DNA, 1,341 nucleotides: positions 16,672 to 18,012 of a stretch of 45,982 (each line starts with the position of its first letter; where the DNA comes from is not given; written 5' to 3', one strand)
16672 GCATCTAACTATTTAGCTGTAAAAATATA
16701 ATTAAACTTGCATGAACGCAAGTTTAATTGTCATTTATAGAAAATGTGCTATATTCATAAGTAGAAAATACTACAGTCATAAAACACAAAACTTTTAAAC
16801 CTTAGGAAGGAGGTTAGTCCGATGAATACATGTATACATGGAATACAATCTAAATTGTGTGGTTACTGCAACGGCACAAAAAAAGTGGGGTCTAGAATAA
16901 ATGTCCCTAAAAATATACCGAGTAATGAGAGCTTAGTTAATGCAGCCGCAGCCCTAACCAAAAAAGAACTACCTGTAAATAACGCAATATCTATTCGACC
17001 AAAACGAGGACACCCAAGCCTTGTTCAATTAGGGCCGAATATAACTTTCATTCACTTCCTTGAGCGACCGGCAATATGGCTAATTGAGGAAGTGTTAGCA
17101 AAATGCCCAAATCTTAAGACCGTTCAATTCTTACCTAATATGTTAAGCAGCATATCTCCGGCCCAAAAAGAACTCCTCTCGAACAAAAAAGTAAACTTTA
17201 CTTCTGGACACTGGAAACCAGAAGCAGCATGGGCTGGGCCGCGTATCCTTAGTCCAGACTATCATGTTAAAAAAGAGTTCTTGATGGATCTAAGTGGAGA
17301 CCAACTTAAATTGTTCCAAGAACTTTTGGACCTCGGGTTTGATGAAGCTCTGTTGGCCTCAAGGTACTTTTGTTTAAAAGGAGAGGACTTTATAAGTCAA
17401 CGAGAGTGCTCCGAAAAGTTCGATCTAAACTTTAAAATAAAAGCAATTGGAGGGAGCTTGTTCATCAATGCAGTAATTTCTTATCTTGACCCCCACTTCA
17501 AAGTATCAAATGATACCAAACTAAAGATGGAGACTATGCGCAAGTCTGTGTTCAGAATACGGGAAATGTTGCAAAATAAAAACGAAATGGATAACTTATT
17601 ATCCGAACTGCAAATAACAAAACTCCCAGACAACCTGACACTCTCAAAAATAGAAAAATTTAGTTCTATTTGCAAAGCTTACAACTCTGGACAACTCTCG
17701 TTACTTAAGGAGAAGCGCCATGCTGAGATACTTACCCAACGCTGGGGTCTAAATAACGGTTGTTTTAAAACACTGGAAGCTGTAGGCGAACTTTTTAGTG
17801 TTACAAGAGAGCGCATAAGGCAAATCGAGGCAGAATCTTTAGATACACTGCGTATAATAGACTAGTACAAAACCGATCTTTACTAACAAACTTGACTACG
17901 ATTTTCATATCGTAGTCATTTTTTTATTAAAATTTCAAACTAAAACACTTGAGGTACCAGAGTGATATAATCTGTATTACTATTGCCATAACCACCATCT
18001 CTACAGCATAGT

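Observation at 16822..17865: Cassette ORF has a near-textbook sigma-70 region-4 HTH but no recognisable regions 2/3, and begins with a Cys/His knuckle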

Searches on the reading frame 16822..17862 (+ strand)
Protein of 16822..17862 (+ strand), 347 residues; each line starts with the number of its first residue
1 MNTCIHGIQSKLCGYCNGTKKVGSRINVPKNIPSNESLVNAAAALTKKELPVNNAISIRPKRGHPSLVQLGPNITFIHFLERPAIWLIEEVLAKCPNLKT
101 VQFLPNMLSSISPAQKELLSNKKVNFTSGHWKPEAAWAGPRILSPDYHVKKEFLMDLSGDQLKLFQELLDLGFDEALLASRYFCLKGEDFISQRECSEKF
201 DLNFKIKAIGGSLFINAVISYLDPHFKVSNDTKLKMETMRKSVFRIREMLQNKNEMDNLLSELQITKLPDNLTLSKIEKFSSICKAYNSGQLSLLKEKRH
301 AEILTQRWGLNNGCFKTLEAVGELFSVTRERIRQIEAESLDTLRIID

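Call 3: search_protein_families(library=pfam, proteins=[window:16822-17862:+], max_evalue=10)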
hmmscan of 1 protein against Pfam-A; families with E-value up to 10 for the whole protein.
window:16822-17862:+ (347 aa): 2 families
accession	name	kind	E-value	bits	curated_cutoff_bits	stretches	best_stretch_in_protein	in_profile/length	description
PF04545.22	Sigma70_r4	-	1.5e-08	34.5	24.1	1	299-344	8-49/50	Sigma-70, region 4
PF08004.16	DUF1699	-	0.00018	21.7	33.4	1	68-129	13-74/130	Protein of unknown function (DUF1699)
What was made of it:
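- On DUF1699 / DUF1699_N: The score is 21.7 bits against a cut-off of 33.4 for PF08004 (call 3).
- Checked: Sigma-4: Pfam Sigma70_r4 matches residues 299-344 at E 1.5e-8, 34.5 bits against a cut-off of 24.1 (call 3).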

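Call 4: search_protein_families(library=ncbifam, proteins=[window:16822-17862:+], max_evalue=10)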
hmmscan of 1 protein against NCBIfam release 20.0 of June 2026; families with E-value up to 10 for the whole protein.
window:16822-17862:+ (347 aa): 24 families
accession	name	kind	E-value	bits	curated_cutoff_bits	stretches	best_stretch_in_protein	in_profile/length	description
NF041931.2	MzaA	equivalog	1.6e-14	53.7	800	1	289-344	648-702/726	MZA anti-phage system associated sigma-70 family RNA polymerase sigma factor MzaA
NF005643.0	PRK07406.1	equivalog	4.8e-12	45.6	500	1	298-344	338-384/397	RNA polymerase sigma factor RpoD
NF004208.0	PRK05658.1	equivalog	1.2e-11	44.3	555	1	298-344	571-617/631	RNA polymerase sigma factor RpoD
NF006666.0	PRK09210.1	equivalog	1.6e-11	44.1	572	1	298-344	311-357/370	RNA polymerase sigma factor RpoD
TIGR02393.1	RpoD_Cterm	equivalog_domain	1.2e-10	41.4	354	1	292-344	174-225/238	RNA polymerase sigma factor RpoD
NF004561.0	PRK05901.1-3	equivalog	1.3e-10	41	582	1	298-344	478-524/537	RNA polymerase sigma factor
NF004562.0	PRK05901.1-4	equivalog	4.6e-10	38.6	779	1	298-344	495-541/571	RNA polymerase sigma factor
TIGR02394.1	rpoS_proteo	equivalog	5.3e-10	39.3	378.7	1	291-344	219-271/285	RNA polymerase sigma factor RpoS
TIGR02997.1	Sig70-cyanoRpoD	subfamily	3.5e-09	36.4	384.5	1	256-344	207-298/298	RNA polymerase sigma factor, RpoD/SigA family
NF005920.0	PRK07921.1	subfamily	3.8e-09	36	464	1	297-344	268-315/328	RNA polymerase sigma factor SigB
NF004207.0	PRK05657.1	equivalog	4e-09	36.3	394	1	293-344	264-314/329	RNA polymerase sigma factor RpoS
NF004560.0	PRK05901.1-1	equivalog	2.7e-08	33.4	711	1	298-344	457-503/516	RNA polymerase sigma factor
NF005642.0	PRK07405.1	subfamily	6.3e-08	32.2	524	1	299-344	261-306/318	RNA polymerase sigma factor SigD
TIGR02392.1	rpoH_proteo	equivalog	1.9e-07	31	323.1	1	216-344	139-265/270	RNA polymerase sigma factor RpoH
NF005785.0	PRK07598.1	equivalog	9.6e-07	28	554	1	297-344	352-399/415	RNA polymerase sigma factor SigC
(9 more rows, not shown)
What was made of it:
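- Closest known: MzaA, the sigma-70-family protein of the MZA anti-phage system. Same: It is the best-scoring NCBIfam model for the C-terminus, at 53.7 bits and E 1.6e-14 (call 4).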

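Call 9: find_homologous_proteins(query=window:16822-17862:+, max_evalue=0.001)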
Query window:16822-17862:+ (347 aa): 75 proteins with E <= 0.001 among 7154 candidates.
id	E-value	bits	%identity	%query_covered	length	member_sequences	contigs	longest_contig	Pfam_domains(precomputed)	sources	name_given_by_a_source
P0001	1.1e-229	779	100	100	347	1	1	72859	PF04545.23,PF28505.1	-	-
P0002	1.3e-52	197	35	99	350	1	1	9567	PF04545.23,PF28505.1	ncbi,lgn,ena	-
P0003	6.0e-49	185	34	99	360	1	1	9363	PF04545.23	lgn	-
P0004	2.8e-42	163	31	99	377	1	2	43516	PF04545.23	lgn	-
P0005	2.2e-5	42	44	26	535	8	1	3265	PF04545.23,PF00140.26,PF04542.21,PF04539.23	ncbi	-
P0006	4.6e-5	41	44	26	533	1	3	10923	PF04545.23,PF00140.26,PF04542.21,PF04539.23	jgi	jgi:RNA polymerase primary sigma factor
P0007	4.7e-5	41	63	13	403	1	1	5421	PF04545.23,PF00140.26,PF03979.20,PF04542.21,PF04539.23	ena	-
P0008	7.4e-5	40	60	12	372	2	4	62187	PF04545.23,PF05066.20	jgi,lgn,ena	jgi:hypothetical protein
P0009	1.0e-4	40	44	26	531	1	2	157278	PF04545.23,PF00140.26,PF04542.21,PF04539.23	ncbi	ncbi:MAG: sigma-70 family RNA polymerase sigma factor [Desulfobulbus sp.]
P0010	1.0e-4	40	44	26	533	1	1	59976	PF04545.23,PF00140.26,PF04542.21,PF04539.23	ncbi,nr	ncbi:MAG: sigma-70 family RNA polymerase sigma factor [Desulfobulbus sp.]|nr:sigma-70 family RNA pol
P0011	1.1e-4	39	44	26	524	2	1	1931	PF04545.23,PF00140.26,PF04542.21,PF04539.23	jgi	jgi:RNA polymerase primary sigma factor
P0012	1.3e-4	39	43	26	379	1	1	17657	PF04545.23,PF00140.26,PF04542.21,PF04539.23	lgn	-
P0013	1.7e-4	39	47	22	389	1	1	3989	PF04545.23,PF00140.26,PF03979.20,PF04542.21,PF04539.23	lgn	-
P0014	2.0e-4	39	39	29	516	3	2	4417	PF04545.23,PF00140.26,PF04542.21,PF04539.23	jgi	-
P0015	2.0e-4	39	58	14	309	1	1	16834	PF04545.23,PF00140.26,PF04542.21,PF04539.23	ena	-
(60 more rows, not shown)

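Call 11: find_encoding_contigs(protein=P0002, flank=10000)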
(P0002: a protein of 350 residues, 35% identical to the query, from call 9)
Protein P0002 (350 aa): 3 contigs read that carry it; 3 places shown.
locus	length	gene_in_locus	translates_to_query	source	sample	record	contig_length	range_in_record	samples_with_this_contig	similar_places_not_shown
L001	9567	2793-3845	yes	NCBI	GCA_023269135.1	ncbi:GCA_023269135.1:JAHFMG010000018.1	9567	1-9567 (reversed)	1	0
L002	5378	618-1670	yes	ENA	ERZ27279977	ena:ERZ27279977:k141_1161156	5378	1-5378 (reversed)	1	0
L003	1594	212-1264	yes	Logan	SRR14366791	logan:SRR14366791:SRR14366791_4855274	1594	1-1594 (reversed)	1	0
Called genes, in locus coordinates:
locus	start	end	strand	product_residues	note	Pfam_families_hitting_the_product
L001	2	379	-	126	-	?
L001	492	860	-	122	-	PF00903:Glyoxalase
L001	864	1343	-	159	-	PF00578:AhpC-TSA, PF08534:Redoxin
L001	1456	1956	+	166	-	-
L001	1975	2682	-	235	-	PF13489:Methyltransf_23, PF08241:Methyltransf_11, PF08242:Methyltransf_12, PF13649:Methyltransf_25, PF13847:Methyltransf_31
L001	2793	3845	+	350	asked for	PF28505:DUF1699_N (weak), PF04545:Sigma70_r4 (weak)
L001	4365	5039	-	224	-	-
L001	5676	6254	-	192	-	-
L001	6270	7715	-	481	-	PF01425:Amidase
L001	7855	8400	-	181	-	-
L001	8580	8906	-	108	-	PF02686:GatC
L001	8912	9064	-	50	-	-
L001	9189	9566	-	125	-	?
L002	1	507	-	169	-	?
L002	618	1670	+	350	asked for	PF28505:DUF1699_N (weak), PF04545:Sigma70_r4 (weak)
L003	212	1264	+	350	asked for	PF28505:DUF1699_N (weak), PF04545:Sigma70_r4 (weak)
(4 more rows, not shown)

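Call 12: find_encoding_contigs(protein=P0003, flank=10000)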
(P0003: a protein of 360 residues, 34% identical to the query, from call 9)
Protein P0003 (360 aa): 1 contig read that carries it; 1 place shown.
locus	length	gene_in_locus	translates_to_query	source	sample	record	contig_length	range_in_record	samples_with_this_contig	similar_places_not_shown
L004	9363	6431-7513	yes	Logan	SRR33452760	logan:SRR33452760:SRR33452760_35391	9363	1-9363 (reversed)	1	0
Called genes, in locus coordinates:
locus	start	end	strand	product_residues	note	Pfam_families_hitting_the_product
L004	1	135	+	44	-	?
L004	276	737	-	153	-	PF04073:tRNA_edit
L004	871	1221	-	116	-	PF07883:Cupin_2 (weak)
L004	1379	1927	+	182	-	PF06821:Ser_hydrolase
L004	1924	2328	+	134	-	-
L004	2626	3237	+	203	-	PF26915:Phage_P4_cII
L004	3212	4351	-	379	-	PF14350:Beta_protein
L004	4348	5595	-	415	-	-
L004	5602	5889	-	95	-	PF09907:HigB_toxin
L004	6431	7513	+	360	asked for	PF04545:Sigma70_r4 (weak)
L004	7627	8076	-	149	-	-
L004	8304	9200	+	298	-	-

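Call 13: find_encoding_contigs(protein=P0004, flank=10000)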
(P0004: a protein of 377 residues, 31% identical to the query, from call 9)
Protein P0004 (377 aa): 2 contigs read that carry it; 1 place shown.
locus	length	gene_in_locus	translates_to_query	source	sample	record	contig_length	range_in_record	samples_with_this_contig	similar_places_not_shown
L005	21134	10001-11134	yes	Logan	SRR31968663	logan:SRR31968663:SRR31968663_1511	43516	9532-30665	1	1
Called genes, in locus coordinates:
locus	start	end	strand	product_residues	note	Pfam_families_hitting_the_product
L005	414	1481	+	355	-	PF14082:SduA_C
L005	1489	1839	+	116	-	-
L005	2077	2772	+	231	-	PF13644:DKNYY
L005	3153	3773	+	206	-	PF00561:Abhydrolase_1 (faint), PF06821:Ser_hydrolase (weak)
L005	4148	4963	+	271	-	-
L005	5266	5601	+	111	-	PF01588:tRNA_bind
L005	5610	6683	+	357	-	PF00696:AA_kinase, PF01472:PUA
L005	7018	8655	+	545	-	-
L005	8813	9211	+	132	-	-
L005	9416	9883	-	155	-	-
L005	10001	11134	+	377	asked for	PF04545:Sigma70_r4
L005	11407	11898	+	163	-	-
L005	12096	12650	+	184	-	PF08002:DUF1697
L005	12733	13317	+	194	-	PF00293:NUDIX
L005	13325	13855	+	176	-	-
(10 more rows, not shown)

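Call 28: predict_structure(alignment_id=A1)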
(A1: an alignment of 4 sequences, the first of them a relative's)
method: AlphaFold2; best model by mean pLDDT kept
length: 347 residues; sequences in the alignment: 4
mean_pLDDT: 72.6   pTM: 0.43
mean pLDDT of the five models: 72.6, 70.2, 70.2, 69.9, 64.0
residues with pLDDT >= 90: 74; 70-90: 149; 50-70: 56; < 50: 68
segments of 3 or more residues with pLDDT < 50: 1-3, 5-8, 12-15, 17-47, 49-53, 62-67, 132-143
pLDDT, mean of each block of 10 residues (from residue 1): 48 47 31 27 40 60 50 76 78 87 68 85 78 40 65 87 86 80 64 63 55 85 86 87 82 81 85 86 91 89 93 92 95 94 84
secondary structure, 60 per line:
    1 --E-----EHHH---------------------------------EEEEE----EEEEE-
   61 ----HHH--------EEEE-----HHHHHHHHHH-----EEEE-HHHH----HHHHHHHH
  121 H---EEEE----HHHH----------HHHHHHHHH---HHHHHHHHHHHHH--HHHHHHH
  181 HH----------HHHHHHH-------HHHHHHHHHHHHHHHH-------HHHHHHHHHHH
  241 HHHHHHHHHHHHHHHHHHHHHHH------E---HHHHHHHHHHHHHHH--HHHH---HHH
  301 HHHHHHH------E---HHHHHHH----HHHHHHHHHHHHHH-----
elements in order: E46-50 E55-59 E76-79 H85-94 E100-103 H105-108 H113-121 E125-128 H133-136 H147-155 H159-171 H174-182 H193-199 H207-222 H230-263 H274-288 H291-294 H298-307 H318-324 H329-342
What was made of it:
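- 17509..17610 (+): Long single helix (aa 230-263), a linker or possible dimerisation element. AlphaFold2 model, pLDDT 81-87 (call 28).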

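Call 29: search_protein_representatives(alignment_id=A2)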
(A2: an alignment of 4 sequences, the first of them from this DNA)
Query: 4 sequences, 295 profile positions. Proteins with E-value up to 0.001 (for the whole library): 282; up to 1e-10: 226; up to 1e-30: 153. The best 150 are listed.
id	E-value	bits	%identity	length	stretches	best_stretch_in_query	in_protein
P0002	4.0e-137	472.9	-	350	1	1-295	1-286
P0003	3.1e-131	453.6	-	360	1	1-295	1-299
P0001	6.1e-131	452.6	-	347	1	1-295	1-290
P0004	5.8e-127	439.5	-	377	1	1-295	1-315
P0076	8.4e-93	327.4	-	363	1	3-295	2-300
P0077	5.2e-89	314.9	-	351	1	1-291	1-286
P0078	4.0e-87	308.7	-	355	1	1-295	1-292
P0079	3.9e-85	302.2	-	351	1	4-295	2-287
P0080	1.2e-83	297.4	-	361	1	4-292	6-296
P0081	5.6e-81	288.6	-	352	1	1-294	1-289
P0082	4.5e-80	285.6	-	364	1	3-295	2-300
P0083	7.8e-80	284.8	-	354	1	4-295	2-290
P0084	7.6e-79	281.6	-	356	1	1-289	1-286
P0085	3.5e-78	279.4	-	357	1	1-295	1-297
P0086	7.8e-78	278.2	-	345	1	1-295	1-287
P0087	1.0e-77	277.8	-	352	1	4-292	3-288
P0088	1.1e-77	277.7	-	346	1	4-295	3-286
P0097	2.9e-72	260.0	-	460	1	4-295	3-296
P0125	3.4e-65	236.8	-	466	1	3-295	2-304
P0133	2.0e-63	230.9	-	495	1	3-292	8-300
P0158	2.9e-53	197.6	-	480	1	60-295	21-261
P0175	3.5e-48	180.9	-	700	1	50-295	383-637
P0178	5.5e-46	173.7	-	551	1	4-275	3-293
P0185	7.5e-45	170.0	-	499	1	55-295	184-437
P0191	1.2e-43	166.0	-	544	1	4-263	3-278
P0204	2.0e-37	145.6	-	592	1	50-295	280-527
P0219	4.3e-33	131.4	-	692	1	46-295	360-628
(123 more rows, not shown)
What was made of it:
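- The N-terminal Zn knuckle replaces the sigma N-terminus rather than adding to it (call 29).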

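Call 30: search_protein_families(library=pfam, proteins=[P0175, P0219, P0204, P0185, P0133, P0158, P0178, P0191, P0097, P0125], max_evalue=0.01)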
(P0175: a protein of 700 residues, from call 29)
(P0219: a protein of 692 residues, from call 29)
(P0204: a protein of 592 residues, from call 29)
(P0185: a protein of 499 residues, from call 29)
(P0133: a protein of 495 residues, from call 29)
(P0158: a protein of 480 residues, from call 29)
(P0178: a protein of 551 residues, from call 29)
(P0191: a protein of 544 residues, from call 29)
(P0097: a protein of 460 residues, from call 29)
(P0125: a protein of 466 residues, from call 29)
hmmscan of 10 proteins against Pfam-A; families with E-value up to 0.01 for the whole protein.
P0175 (700 aa): 2 families
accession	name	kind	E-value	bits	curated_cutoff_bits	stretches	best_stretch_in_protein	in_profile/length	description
PF04539.22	Sigma70_r3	-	0.0005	20.6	25.3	1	95-168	2-72/78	Sigma-70 region 3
PF04545.22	Sigma70_r4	-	0.00055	19.8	24.1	0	654-694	14-46/50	Sigma-70, region 4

P0219 (692 aa): 4 families
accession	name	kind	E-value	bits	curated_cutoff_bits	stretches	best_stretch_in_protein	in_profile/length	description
PF04545.22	Sigma70_r4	-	8e-12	44.9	24.1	1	194-243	3-48/50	Sigma-70, region 4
PF04539.22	Sigma70_r3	-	8.7e-09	35.8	25.3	1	105-173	8-74/78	Sigma-70 region 3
PF04542.20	Sigma70_r2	-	7.4e-06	26.1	24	1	22-83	7-64/71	Sigma-70 region 2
PF08281.18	Sigma70_r4_2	-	8.6e-06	25.7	25.7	0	333-364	20-51/54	Sigma-70, region 4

P0204 (592 aa): 1 family
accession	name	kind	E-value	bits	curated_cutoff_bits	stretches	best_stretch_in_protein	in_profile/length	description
PF08004.16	DUF1699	-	0.0087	16.2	33.4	0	300-364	10-74/130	Protein of unknown function (DUF1699)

P0185 (499 aa): 4 families
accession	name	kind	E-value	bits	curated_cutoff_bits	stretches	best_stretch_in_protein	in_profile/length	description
PF04545.22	Sigma70_r4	-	1.5e-11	44.1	24.1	1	446-496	6-49/50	Sigma-70, region 4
PF04539.22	Sigma70_r3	-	2.5e-09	37.6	25.3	1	102-172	7-75/78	Sigma-70 region 3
PF08004.16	DUF1699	-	0.0018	18.4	33.4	0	205-265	12-72/130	Protein of unknown function (DUF1699)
PF13384.12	HTH_23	-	0.0049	17.1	24.6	0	118-138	20-40/50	Homeodomain-like domain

P0133 (495 aa): 1 family
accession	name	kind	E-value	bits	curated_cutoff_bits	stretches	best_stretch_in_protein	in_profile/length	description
PF04545.22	Sigma70_r4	-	1.2e-09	38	24.1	1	313-360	7-48/50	Sigma-70, region 4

P0158 (480 aa): 1 family
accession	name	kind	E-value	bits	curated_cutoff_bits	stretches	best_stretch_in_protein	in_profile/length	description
PF08299.17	Bac_DnaA_C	-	1.1e-17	64.2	31.5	1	372-438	3-69/69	Bacterial dnaA protein helix-turn-helix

P0178 (551 aa): 2 families
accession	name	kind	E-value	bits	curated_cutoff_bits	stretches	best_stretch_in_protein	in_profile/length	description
PF08299.17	Bac_DnaA_C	-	6e-19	68.3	31.5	1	453-518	4-69/69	Bacterial dnaA protein helix-turn-helix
PF04545.22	Sigma70_r4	-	3.6e-06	26.8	24.1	1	350-374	22-46/50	Sigma-70, region 4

P0191 (544 aa): 3 families
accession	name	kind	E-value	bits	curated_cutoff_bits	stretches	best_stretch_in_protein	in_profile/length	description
PF08299.17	Bac_DnaA_C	-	3.7e-19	68.9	31.5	1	442-508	2-69/69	Bacterial dnaA protein helix-turn-helix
PF04545.22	Sigma70_r4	-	6.5e-06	26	24.1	1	319-370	2-46/50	Sigma-70, region 4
PF13936.12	HTH_38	-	0.0031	17.7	27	0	482-501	18-37/44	Helix-turn-helix domain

P0097 (460 aa): 1 family
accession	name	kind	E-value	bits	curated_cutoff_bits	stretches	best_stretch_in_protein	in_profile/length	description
PF04545.22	Sigma70_r4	-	3.4e-05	23.7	24.1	1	327-352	21-46/50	Sigma-70, region 4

P0125 (466 aa): 2 families
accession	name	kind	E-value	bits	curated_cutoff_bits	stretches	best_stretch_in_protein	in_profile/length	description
PF04545.22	Sigma70_r4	-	2.8e-15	56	24.1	1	415-459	11-48/50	Sigma-70, region 4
PF16509.11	KORA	-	0.0089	16.7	26.7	0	433-457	32-56/84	TrfB plasmid transcriptional repressor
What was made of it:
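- On Sigma-70-family sigma factor: Only rare longer fusions such as P0185 and P0219 carry an r3 (call 30).
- Fusions to sigma regions 2-3 (call 30) hint at a link to RNA polymerase rather than to recombination.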
